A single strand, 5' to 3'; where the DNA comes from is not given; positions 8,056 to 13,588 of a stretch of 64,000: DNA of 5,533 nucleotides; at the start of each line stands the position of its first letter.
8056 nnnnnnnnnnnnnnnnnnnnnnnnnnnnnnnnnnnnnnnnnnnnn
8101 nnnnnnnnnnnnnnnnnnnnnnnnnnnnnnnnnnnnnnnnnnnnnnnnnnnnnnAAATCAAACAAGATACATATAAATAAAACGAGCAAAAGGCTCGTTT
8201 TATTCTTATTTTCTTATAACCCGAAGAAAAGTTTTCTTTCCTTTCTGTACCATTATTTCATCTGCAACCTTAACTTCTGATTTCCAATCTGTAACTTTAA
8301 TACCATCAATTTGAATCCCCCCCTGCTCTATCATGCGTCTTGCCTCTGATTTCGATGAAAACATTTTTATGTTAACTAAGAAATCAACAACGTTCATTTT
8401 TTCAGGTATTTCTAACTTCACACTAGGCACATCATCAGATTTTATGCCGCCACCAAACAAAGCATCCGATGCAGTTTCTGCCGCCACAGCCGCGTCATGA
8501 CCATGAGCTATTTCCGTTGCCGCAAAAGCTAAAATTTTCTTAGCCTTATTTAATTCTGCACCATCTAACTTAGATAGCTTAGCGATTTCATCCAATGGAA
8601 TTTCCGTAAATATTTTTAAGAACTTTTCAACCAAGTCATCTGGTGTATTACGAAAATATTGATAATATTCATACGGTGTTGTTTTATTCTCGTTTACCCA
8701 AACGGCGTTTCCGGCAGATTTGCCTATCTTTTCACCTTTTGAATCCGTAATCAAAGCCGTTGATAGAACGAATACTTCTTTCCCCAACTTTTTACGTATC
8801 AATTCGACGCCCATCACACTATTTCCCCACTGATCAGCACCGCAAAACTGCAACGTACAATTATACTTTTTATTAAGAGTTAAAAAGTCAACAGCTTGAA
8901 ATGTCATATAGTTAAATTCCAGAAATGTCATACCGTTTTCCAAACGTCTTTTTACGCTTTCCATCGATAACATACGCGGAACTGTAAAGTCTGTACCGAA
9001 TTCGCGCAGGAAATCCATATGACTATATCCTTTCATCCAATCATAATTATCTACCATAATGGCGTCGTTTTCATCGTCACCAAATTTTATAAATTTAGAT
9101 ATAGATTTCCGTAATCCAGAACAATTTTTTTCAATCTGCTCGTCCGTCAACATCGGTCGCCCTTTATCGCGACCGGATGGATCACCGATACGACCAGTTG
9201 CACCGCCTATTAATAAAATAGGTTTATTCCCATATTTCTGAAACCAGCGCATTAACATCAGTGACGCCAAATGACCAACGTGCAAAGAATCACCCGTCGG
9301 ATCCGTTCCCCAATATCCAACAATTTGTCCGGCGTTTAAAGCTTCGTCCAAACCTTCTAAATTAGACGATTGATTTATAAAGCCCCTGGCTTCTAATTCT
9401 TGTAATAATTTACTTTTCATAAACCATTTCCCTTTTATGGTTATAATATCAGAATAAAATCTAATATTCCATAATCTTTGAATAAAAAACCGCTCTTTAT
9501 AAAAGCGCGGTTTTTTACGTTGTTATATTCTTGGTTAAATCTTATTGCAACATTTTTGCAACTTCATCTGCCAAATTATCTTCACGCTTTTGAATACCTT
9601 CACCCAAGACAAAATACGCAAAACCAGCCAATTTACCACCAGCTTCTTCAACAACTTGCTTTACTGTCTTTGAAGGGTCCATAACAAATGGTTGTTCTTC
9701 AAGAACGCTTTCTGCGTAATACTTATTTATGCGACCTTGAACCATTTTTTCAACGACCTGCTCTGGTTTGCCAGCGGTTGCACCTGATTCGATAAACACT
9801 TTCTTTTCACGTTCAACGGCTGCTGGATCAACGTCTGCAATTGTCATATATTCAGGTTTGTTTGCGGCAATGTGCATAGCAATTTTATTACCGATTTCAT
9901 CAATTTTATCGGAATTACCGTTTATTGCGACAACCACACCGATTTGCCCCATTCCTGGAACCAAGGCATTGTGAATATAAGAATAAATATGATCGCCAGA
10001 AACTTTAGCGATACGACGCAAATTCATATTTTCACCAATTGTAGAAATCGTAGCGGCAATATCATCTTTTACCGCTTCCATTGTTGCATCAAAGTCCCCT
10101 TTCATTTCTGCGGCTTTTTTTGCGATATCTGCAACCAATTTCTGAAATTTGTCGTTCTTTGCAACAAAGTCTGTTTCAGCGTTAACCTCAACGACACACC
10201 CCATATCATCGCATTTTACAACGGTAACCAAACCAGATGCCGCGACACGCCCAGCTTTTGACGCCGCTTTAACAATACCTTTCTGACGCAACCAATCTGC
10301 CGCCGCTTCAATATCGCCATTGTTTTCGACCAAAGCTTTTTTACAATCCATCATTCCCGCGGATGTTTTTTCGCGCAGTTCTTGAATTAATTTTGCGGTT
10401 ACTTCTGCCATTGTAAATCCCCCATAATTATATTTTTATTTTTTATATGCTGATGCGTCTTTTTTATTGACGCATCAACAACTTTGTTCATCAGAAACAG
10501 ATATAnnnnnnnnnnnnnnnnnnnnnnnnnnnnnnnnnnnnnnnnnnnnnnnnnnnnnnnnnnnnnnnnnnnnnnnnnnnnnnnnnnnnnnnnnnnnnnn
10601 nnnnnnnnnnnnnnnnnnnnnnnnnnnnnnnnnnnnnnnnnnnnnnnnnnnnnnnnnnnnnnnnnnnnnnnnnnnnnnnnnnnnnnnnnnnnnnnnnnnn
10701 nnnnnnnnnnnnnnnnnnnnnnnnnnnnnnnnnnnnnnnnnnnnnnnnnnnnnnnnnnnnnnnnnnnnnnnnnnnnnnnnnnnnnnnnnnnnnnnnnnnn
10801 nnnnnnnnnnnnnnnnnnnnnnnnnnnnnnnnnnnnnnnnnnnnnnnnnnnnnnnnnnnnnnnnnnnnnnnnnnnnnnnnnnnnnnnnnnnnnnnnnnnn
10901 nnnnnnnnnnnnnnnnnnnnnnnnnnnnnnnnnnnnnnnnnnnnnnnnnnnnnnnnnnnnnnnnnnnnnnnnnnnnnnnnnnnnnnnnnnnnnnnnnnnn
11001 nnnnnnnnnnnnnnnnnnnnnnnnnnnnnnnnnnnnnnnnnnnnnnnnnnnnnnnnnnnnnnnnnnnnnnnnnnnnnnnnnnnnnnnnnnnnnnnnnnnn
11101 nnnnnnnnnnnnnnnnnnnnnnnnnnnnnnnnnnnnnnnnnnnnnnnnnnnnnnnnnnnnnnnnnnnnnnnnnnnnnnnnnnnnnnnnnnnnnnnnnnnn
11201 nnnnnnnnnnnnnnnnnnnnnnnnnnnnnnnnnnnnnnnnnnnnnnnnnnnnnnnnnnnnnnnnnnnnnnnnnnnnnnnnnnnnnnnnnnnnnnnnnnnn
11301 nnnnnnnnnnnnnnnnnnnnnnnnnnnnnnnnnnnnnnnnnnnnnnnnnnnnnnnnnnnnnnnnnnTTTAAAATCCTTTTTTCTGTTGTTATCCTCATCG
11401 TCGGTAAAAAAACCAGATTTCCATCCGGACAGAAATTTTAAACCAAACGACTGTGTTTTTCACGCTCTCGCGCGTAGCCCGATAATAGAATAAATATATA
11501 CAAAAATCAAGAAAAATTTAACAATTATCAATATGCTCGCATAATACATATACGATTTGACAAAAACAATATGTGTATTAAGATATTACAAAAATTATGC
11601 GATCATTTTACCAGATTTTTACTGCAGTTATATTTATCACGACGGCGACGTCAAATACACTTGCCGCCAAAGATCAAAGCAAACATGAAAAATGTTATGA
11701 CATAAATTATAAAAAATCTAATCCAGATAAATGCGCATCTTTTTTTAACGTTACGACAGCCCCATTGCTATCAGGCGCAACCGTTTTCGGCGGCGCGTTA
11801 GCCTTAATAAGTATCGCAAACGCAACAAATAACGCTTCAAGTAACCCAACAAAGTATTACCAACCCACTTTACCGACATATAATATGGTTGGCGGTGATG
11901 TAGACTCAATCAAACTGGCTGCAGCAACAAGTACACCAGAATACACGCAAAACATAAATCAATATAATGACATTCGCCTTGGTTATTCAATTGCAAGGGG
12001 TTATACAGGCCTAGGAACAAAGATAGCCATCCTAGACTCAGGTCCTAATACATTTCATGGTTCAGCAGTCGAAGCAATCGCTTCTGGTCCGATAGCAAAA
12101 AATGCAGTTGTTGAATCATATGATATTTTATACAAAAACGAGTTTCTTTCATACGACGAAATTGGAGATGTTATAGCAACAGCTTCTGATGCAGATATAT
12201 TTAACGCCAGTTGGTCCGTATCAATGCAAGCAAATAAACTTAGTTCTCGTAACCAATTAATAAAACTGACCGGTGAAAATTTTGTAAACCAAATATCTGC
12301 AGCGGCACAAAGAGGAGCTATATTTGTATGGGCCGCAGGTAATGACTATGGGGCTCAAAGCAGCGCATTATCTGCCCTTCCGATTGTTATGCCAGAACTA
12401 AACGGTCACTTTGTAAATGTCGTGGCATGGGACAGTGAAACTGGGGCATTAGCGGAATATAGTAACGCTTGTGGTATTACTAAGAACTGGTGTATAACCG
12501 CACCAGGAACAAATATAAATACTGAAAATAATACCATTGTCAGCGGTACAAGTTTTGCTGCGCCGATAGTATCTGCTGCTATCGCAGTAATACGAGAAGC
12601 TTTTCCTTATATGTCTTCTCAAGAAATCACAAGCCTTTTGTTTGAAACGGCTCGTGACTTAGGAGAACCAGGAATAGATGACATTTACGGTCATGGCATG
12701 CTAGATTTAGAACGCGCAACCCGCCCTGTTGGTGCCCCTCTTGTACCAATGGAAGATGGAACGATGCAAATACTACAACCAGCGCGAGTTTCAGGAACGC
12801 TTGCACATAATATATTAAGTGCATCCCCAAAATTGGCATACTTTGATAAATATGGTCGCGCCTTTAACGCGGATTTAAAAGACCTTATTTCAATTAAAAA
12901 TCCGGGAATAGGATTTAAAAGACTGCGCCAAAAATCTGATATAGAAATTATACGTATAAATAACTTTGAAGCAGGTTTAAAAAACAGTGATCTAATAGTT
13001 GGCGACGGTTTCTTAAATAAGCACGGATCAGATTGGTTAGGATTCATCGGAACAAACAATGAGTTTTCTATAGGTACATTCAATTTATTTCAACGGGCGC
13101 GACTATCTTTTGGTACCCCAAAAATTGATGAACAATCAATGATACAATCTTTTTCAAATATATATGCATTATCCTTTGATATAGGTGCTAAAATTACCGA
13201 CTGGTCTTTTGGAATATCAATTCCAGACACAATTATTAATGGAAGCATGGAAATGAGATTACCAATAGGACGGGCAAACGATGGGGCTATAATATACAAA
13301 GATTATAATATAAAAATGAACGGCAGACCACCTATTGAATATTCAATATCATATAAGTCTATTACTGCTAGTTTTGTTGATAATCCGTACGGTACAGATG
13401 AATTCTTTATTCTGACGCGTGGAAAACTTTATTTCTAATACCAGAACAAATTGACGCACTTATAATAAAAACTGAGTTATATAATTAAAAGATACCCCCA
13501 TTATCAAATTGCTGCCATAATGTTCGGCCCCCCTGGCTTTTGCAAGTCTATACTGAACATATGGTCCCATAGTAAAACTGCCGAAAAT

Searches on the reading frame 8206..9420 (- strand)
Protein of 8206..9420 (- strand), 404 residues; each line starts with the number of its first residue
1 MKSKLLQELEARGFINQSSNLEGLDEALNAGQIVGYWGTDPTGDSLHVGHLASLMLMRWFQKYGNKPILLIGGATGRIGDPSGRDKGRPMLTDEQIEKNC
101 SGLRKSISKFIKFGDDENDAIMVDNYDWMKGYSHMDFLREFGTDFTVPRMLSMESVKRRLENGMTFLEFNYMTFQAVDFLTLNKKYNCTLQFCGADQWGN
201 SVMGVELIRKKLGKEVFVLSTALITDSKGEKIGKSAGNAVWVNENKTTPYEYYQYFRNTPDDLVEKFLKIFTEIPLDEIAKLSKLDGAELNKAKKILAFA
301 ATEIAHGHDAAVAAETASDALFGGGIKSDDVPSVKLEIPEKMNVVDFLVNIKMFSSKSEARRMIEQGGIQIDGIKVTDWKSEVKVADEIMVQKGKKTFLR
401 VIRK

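Call 87: search_protein_families(library=pfam, proteins=[window:8206-9420:-], max_evalue=0.0001)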
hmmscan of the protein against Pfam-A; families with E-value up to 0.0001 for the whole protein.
window:8206-9420:- (404 aa): 3 families
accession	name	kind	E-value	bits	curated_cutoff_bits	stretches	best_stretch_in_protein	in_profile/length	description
PF00579.31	tRNA-synt_1b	-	2.4e-68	231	21.1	1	32-322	5-291/292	tRNA synthetases class I (W and Y)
PF22421.1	SYY_C-terminal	-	3.3e-15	56.2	27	1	329-399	7-81/83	Tyrosine--tRNA ligase SYY-like C-terminal domain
PF01479.30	S4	-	5.3e-11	42.5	22.8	1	345-389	4-48/48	S4 domain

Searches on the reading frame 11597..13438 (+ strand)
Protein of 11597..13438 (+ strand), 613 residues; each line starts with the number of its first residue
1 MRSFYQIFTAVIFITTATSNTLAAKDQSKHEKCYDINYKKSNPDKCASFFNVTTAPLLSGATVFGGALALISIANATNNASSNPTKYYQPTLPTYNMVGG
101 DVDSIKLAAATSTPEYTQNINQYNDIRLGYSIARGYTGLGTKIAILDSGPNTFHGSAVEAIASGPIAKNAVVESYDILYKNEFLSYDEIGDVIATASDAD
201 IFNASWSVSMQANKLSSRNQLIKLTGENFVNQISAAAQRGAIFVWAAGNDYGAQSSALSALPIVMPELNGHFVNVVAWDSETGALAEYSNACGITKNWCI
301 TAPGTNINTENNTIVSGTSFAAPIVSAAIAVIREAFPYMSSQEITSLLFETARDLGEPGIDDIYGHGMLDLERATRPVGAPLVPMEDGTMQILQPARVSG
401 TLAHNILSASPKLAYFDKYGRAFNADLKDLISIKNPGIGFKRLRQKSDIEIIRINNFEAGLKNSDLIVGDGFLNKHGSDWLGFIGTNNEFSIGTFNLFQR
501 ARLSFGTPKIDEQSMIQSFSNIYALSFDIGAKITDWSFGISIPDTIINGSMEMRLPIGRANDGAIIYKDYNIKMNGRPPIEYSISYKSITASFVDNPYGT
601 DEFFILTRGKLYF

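Call 13: search_protein_families(library=pfam, proteins=[window:11597-13438:+], max_evalue=0.01)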
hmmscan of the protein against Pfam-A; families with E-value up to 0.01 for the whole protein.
window:11597-13438:+ (613 aa): 1 family
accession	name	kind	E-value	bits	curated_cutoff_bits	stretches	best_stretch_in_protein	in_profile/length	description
PF00082.27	Peptidase_S8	-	7.7e-29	101.3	21.8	1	165-367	76-288/288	Subtilase family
